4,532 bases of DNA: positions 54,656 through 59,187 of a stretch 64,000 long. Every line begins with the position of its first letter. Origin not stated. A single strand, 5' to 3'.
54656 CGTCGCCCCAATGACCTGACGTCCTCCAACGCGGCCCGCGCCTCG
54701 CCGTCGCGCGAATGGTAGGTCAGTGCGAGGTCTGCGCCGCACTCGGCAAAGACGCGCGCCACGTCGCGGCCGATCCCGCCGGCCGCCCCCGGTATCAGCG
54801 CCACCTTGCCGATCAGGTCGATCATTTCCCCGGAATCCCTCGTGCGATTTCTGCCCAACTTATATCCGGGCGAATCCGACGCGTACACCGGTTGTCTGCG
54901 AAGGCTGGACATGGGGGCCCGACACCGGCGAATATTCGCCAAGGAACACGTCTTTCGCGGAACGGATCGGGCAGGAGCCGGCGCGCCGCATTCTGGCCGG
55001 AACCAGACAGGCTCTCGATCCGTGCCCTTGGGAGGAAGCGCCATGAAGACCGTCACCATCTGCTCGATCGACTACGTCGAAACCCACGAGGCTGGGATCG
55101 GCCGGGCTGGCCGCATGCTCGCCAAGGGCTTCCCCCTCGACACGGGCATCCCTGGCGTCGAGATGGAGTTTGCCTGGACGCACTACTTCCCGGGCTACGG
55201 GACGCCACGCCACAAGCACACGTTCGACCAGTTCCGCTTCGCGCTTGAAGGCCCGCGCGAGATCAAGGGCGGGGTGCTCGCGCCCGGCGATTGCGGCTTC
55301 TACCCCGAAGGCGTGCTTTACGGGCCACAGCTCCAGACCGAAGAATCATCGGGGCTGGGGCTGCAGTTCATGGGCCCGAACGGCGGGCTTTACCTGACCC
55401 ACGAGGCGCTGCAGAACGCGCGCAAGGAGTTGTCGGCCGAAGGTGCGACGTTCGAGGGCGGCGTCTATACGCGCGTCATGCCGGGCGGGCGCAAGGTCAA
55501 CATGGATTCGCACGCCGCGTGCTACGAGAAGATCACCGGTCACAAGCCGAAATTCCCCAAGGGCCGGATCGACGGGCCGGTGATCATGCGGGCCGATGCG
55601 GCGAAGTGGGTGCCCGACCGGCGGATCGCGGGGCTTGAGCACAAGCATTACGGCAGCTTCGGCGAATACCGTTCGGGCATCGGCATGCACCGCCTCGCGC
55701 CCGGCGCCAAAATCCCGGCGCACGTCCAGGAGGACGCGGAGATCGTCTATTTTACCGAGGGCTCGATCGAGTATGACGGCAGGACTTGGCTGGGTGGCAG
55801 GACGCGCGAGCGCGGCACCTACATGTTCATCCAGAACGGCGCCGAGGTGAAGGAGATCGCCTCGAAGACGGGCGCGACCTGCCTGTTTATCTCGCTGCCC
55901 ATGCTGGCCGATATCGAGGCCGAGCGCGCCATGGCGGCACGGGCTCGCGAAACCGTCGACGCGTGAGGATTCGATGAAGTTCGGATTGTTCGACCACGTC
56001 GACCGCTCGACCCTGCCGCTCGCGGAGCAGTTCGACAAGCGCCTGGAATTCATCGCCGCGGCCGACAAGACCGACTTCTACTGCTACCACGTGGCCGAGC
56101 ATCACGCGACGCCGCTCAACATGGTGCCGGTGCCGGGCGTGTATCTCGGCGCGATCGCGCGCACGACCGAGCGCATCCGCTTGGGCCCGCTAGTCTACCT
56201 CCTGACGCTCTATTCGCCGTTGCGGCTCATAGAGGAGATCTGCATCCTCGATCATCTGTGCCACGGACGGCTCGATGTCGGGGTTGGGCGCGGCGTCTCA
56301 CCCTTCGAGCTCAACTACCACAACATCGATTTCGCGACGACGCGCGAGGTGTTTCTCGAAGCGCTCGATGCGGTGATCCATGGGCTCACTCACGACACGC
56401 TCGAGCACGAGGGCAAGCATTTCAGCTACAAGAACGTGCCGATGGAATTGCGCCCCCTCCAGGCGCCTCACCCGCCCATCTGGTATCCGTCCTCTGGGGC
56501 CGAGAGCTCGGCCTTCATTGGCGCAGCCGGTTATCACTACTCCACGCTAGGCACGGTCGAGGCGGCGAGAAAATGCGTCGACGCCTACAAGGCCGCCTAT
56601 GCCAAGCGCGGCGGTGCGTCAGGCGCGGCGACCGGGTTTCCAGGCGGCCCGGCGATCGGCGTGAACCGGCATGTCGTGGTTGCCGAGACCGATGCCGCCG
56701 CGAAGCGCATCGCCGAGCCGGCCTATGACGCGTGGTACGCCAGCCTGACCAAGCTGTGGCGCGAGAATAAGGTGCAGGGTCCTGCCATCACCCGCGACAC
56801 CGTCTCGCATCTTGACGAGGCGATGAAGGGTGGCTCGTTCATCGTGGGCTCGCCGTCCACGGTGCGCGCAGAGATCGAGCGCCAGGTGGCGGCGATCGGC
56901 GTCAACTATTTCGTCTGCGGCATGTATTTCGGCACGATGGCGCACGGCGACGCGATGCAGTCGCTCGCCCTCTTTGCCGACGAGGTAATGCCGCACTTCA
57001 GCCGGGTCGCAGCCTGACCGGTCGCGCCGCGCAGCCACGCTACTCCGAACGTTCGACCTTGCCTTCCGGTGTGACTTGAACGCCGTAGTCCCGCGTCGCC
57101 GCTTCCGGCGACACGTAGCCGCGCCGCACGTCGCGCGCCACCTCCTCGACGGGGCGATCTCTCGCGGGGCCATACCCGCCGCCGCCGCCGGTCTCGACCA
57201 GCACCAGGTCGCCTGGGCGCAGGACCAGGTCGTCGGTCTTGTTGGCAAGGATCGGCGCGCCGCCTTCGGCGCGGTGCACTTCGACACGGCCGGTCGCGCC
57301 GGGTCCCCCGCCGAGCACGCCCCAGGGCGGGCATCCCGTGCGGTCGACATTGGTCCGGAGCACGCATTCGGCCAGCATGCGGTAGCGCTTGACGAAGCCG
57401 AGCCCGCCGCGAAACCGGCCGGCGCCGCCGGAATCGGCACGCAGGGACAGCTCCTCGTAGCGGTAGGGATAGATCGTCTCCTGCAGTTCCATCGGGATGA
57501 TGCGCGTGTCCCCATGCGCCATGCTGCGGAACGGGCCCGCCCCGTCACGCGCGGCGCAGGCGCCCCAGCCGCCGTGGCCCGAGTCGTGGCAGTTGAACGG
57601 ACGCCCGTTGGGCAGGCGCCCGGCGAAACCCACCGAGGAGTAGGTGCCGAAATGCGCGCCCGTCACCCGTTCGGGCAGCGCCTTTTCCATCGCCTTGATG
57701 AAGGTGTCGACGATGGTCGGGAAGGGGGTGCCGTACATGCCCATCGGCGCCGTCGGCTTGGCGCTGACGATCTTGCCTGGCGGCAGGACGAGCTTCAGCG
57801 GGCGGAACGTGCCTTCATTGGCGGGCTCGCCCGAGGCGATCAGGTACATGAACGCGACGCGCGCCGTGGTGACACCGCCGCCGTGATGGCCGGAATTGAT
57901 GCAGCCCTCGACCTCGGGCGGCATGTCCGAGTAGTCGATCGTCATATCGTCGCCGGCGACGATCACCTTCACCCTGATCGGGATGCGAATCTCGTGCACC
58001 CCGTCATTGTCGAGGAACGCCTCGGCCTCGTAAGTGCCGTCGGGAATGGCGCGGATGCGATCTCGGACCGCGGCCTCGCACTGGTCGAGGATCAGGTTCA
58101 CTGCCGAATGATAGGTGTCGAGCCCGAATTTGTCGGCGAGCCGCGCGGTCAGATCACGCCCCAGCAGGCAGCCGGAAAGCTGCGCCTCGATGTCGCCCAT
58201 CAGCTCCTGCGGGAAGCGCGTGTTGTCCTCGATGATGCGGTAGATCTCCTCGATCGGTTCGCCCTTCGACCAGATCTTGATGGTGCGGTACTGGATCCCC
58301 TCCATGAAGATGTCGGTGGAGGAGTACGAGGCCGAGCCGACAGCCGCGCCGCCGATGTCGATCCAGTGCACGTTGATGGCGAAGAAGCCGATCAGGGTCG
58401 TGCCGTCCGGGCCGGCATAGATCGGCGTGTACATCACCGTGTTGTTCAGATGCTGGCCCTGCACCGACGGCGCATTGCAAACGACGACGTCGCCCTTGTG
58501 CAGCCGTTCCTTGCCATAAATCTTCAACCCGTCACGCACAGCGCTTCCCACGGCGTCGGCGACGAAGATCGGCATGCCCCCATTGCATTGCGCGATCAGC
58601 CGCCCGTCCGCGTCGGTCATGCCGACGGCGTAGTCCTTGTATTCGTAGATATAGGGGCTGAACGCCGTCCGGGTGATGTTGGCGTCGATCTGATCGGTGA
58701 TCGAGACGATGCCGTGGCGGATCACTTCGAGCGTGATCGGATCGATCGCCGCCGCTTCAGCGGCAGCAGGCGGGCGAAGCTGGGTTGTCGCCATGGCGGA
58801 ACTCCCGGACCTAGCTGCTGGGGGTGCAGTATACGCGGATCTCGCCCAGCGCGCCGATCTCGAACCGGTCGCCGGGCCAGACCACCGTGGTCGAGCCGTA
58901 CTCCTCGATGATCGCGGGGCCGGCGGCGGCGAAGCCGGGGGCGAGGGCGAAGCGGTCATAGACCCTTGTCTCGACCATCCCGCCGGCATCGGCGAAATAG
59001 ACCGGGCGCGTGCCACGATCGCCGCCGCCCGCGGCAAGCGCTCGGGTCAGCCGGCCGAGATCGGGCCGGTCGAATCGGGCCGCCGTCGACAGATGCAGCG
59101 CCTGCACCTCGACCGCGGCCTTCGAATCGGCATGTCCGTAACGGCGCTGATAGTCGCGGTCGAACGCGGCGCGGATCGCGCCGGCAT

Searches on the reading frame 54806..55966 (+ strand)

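Call 35: search_protein_families(library=pfam, proteins=[window:54806-55966:+], max_evalue=0.0001)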
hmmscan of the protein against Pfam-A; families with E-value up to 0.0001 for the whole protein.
window:54806-55966:+ (386 aa): 2 families
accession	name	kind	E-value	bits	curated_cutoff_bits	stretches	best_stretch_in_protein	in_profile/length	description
PF12973.13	Cupin_7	-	7.7e-09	35.8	27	0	259-361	4-99/105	ChrR Cupin-like domain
PF07883.17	Cupin_2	-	1.9e-06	27.9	27.2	0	295-324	3-32/70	Cupin domain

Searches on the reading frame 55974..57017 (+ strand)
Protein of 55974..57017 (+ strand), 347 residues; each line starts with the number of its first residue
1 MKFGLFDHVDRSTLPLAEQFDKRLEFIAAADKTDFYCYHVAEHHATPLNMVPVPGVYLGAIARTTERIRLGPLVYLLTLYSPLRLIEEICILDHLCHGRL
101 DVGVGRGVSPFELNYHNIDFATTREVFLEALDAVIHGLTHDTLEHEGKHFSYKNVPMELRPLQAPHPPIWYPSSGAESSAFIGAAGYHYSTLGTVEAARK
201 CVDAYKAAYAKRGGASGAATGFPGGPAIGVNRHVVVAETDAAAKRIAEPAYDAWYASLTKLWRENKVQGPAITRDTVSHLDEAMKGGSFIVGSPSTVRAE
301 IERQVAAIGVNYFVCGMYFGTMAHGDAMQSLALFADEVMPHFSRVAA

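Call 35: search_protein_families(library=pfam, proteins=[window:55974-57017:+], max_evalue=0.0001)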
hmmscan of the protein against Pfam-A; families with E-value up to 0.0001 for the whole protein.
window:55974-57017:+ (347 aa): 1 family
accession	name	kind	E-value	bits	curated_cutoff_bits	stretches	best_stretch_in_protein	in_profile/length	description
PF00296.26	Bac_luciferase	-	1.4e-42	146.6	27.9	1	1-310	1-312/314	Luciferase-like monooxygenase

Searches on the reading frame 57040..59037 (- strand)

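Call 77: search_protein_families(library=pfam, proteins=[window:57040-59037:-], max_evalue=0.00001)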
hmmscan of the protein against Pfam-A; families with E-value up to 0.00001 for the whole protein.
window:57040-59037:- (665 aa): 1 family
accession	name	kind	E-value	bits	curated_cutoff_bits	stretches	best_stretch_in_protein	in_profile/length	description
PF02538.19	Hydantoinase_B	-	1.9e-145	485.7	26.8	1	99-624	1-518/519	Hydantoinase B/oxoprolinase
